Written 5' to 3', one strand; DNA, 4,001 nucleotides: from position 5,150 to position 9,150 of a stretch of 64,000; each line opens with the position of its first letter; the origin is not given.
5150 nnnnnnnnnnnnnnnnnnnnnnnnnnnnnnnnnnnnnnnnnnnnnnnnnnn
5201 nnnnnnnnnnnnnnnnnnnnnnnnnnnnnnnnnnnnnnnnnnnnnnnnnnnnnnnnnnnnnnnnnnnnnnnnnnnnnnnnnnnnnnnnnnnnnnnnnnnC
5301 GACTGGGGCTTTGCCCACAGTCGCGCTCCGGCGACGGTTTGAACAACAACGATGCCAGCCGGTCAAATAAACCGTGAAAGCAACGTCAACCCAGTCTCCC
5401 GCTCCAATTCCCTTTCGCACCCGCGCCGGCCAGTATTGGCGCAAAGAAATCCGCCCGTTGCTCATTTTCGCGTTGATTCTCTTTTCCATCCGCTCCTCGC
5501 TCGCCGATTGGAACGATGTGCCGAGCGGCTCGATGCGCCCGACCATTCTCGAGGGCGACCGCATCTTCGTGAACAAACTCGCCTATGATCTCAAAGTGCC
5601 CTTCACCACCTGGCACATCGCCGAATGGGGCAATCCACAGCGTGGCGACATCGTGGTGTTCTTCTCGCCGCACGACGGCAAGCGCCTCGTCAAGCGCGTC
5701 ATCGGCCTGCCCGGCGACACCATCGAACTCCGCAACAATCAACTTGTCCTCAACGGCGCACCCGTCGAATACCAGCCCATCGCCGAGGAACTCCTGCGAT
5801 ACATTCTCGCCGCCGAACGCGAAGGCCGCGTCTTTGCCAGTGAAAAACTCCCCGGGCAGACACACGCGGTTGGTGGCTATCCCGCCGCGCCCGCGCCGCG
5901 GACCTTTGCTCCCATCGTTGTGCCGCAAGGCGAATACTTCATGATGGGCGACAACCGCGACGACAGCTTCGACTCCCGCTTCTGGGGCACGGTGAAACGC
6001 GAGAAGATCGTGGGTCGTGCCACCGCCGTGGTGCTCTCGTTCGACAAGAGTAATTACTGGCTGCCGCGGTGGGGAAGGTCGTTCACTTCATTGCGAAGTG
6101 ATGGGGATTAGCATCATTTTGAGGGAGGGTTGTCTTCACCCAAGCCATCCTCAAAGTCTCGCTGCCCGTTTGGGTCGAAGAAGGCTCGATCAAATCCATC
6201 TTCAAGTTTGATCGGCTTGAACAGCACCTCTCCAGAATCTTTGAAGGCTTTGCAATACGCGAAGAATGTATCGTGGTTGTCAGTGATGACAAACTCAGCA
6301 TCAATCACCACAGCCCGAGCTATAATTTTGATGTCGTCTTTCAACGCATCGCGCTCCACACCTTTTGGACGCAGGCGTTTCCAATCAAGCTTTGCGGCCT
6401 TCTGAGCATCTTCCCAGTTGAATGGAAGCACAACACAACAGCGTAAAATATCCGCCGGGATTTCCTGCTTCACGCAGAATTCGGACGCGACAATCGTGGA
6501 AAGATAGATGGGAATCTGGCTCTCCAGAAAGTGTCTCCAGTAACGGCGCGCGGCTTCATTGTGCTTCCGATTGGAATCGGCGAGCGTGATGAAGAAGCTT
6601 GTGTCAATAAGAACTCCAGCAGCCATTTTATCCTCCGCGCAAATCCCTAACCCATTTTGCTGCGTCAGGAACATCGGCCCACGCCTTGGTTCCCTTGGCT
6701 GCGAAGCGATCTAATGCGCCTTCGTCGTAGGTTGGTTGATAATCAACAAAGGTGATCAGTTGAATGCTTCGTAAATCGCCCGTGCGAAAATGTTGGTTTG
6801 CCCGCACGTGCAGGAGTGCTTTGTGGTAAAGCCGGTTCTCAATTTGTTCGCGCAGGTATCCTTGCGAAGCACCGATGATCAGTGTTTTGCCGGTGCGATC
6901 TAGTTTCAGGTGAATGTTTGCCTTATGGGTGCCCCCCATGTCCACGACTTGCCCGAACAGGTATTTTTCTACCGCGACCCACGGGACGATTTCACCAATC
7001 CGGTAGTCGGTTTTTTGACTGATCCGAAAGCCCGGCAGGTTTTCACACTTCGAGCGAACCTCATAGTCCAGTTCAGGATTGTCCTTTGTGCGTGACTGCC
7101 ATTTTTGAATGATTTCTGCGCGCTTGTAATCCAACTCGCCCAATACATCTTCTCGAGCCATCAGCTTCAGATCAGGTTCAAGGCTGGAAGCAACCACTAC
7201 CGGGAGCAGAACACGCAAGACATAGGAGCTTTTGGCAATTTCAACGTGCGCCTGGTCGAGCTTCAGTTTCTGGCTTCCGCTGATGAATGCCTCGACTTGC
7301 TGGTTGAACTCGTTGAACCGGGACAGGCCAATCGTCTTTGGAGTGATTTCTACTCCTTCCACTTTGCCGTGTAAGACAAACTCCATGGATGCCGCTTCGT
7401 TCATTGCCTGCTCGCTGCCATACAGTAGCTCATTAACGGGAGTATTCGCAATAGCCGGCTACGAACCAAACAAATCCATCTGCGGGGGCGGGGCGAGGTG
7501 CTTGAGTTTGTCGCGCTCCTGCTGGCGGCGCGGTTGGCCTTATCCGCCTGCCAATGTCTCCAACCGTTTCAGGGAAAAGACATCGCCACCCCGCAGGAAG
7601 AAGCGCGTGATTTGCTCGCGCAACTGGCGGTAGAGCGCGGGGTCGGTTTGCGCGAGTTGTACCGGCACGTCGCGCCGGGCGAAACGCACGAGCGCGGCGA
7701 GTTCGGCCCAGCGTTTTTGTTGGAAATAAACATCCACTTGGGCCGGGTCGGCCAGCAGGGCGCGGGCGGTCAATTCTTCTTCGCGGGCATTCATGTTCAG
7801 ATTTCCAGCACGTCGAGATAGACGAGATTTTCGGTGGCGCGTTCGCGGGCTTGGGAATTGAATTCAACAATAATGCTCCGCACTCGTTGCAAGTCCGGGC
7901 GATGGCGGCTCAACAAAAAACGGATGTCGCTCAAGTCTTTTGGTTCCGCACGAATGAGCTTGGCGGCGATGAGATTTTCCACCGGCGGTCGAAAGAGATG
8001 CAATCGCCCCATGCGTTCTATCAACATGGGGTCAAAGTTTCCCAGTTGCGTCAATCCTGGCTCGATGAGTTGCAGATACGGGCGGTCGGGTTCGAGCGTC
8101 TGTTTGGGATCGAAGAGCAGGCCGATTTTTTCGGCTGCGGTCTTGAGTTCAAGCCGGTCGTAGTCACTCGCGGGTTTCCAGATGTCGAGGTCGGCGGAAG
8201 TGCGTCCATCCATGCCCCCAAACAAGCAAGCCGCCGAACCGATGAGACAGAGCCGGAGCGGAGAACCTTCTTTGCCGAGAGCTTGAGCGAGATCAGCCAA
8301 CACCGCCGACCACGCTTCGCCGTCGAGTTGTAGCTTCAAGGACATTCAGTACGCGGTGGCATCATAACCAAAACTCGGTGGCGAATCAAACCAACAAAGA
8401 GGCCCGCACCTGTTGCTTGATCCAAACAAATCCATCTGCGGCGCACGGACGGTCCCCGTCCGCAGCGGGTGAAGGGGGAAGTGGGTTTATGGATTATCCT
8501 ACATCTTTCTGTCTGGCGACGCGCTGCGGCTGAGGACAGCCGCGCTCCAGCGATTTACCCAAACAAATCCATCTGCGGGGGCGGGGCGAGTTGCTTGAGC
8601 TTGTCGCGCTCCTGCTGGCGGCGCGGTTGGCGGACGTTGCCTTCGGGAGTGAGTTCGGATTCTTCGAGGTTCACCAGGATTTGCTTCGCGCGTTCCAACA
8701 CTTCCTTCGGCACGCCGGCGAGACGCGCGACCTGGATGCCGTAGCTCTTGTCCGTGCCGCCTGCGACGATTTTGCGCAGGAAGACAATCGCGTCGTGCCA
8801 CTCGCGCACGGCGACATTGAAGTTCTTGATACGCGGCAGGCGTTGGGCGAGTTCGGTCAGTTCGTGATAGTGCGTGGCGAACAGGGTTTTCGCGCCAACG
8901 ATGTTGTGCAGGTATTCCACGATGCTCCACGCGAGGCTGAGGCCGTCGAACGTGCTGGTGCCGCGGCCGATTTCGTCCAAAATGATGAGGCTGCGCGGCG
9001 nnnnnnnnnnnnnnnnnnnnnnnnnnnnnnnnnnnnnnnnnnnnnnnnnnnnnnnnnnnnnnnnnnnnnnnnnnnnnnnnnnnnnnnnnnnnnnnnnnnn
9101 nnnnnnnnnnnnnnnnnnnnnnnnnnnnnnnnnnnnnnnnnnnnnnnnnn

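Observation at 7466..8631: The mutS 3-prime terminus is present three times and brackets a 1-kb two-gene cassette (att-like duplication without an integrase)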

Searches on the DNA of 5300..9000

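Call 73: search_rna_families(source=window, start=5300, end=9000, threshold=evalue, max_evalue=1)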
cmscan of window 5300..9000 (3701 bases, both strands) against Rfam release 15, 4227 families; matches with E-value up to 1: 1.
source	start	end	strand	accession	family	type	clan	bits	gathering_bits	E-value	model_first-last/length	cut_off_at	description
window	7575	7718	-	RF02883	BcKCsr2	Gene; sRNA;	-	17.4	40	0.99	1-129/129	no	Burkholderia sRNA 2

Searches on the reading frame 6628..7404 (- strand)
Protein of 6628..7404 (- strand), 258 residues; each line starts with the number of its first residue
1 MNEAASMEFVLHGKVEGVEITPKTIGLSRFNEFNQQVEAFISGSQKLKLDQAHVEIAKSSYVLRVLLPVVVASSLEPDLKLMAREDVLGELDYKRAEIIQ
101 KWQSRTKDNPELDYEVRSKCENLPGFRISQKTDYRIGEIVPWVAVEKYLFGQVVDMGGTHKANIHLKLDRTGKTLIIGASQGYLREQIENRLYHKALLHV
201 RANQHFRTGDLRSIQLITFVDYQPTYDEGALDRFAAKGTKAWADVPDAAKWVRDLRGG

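Call 5: search_protein_families(library=pfam, proteins=[window:6628-7404:-], max_evalue=0.1)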
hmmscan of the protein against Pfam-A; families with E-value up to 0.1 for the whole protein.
window:6628-7404:- (258 aa): 0 families

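Call 15: find_encoding_contigs(protein=window:6628-7404:-, flank=10000, max_places=10)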
Protein window:6628-7404:- (258 aa): 4 contigs read that carry it; 4 places shown.
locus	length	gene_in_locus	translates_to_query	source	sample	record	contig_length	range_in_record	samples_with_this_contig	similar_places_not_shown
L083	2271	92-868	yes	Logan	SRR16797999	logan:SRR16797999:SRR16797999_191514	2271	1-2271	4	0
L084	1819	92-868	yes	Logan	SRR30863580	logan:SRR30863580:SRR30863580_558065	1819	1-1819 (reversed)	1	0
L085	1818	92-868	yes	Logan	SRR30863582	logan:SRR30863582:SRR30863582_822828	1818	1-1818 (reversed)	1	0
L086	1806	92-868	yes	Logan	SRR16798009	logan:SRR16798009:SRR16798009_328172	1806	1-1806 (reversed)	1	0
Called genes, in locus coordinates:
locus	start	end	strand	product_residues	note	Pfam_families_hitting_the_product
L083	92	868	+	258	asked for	-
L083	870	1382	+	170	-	PF01850:PIN (faint)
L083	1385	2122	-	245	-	PF10502:Peptidase_S26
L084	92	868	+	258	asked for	-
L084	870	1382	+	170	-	PF01850:PIN (faint)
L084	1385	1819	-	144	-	?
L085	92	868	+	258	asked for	-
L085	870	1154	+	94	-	-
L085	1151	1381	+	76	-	-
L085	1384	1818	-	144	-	?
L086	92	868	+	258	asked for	-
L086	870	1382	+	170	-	PF01850:PIN (faint)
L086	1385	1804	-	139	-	?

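Call 47: search_protein_families(library=padloc, proteins=[window:6628-7404:-], max_evalue=0.01)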
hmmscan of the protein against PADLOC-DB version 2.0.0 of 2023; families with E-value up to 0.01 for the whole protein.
window:6628-7404:- (258 aa): 0 families

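Call 53: search_solved_structures(query=window:6628-7404:-, max_evalue=1)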
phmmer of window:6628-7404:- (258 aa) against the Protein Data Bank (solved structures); distinct sequences matched with E-value up to 1: 0.

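Call 54: search_protein_families(library=ncbifam, proteins=[window:6628-7404:-], max_evalue=0.1)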
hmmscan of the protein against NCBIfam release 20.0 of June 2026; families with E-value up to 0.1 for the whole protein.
window:6628-7404:- (258 aa): 0 families

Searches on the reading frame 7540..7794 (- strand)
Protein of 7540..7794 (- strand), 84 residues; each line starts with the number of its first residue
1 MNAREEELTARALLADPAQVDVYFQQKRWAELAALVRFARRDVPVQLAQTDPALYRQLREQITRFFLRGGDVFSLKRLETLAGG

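Call 5: search_protein_families(library=pfam, proteins=[window:7540-7794:-], max_evalue=0.1)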
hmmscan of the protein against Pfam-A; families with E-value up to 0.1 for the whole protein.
window:7540-7794:- (84 aa): 1 family
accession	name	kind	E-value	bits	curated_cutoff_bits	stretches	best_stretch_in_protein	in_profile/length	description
PF21836.2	DUF6895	-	0.058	13.2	23.8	1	11-71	15-72/289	Domain of unknown function (DUF6895)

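Call 47: search_protein_families(library=padloc, proteins=[window:7540-7794:-], max_evalue=0.01)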
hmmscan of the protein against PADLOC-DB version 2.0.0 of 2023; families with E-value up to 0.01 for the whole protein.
window:7540-7794:- (84 aa): 0 families

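Call 54: search_protein_families(library=ncbifam, proteins=[window:7540-7794:-], max_evalue=0.1)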
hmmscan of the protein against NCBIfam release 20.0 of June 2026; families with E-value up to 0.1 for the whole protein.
window:7540-7794:- (84 aa): 0 families

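Call 88: predict_structure(protein=window:7540-7794:-)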
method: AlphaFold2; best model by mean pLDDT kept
length: 84 residues; sequences in the alignment: 1
mean_pLDDT: 78.5   pTM: 0.65
mean pLDDT of the five models: 78.5, 73.1, 71.5, 66.5, 64.5
residues with pLDDT >= 90: 0; 70-90: 70; 50-70: 14; < 50: 0
segments of 3 or more residues with pLDDT < 50: none
pLDDT, mean of each block of 10 residues (from residue 1): 79 85 87 84 69 83 75 70 70
secondary structure, 60 per line:
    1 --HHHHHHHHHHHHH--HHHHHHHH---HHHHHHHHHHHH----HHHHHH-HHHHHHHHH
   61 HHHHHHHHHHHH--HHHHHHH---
elements in order: H3-15 H18-25 H29-40 H45-50 H52-72 H75-81

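Call 92: fold_search(model_id=the predicted structure, library=pdb)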
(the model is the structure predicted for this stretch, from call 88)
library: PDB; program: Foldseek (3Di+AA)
matches with E <= 10: 36; with E <= 0.001: 0
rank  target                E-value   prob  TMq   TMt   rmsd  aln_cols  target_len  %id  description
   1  2yvi                  1.9e+00  0.15  0.30  0.29  10.7        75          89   19  Crystal structure of a death domain of human ankryn protein (released 2008-04-15)
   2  8x2q                  2.0e+00  0.13  0.36  0.29  15.5        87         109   20  The Crystal Structure of APC from Biortus. (released 2023-11-22)
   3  8vx7_B                2.5e+00  0.15  0.38  0.25   6.2        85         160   26  Computationally designed tunable C2 symmetric tandem repeat homodimer, bound to cyclic peptide (released 2025-02-05)
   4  6ch2_E                3.2e+00  0.04  0.20  0.15  12.8        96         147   14  Crystal structure of the cytoplasmic domain of FlhA and FliT-FliD complex (released 2018-05-16)
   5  4d8o                  4.0e+00  0.11  0.30  0.06   9.9        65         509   18  Crystal Structure of the ankyrin-B ZU5-ZU5-UPA-DD tandem (released 2012-03-28)
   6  1cnt_4                4.0e+00  0.04  0.25  0.18  10.6       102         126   17  CILIARY NEUROTROPHIC FACTOR (released 1997-03-26)
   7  1cnt_3                4.2e+00  0.05  0.28  0.19  12.4       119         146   17  CILIARY NEUROTROPHIC FACTOR (released 1997-03-26)
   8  8e0m_K                4.5e+00  0.06  0.29  0.17   9.1        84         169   19  Homotrimeric variant of tcTRP9, BGL15 (released 2023-04-12)
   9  2yqf_MODEL_1_A        5.0e+00  0.08  0.31  0.24  11.3        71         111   22  Solution structure of the death domain of Ankyrin-1 (released 2008-04-01)
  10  9i4t_Q                5.7e+00  0.04  0.25  0.16  12.6       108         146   13  Photosystem II from Arabidopsis thaliana (released 2026-03-25)
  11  7p2y_J                5.7e+00  0.03  0.20  0.20  13.3        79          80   20  F1Fo-ATP synthase from Acinetobacter baumannii (state 1) (released 2022-02-02)
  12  1hs7_MODEL_1_A        5.7e+00  0.03  0.23  0.20  10.5        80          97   15  VAM3P N-TERMINAL DOMAIN SOLUTION STRUCTURE (released 2001-03-07)
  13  4cqi                  6.0e+00  0.02  0.18  0.15  17.7        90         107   12  Crystal structure of recombinant tubulin-binding cofactor A (TBCA) from Leishmania major (released 2014-11-26)
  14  8vx7_A                6.7e+00  0.08  0.38  0.24   6.8        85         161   26  Computationally designed tunable C2 symmetric tandem repeat homodimer, bound to cyclic peptide (released 2025-02-05)
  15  9k7w_D                6.7e+00  0.06  0.30  0.28   8.1        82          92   15  Crystal structure of designed nickel-induced homotrimer C3-Ni1-HH*3-18 (released 2025-10-29)
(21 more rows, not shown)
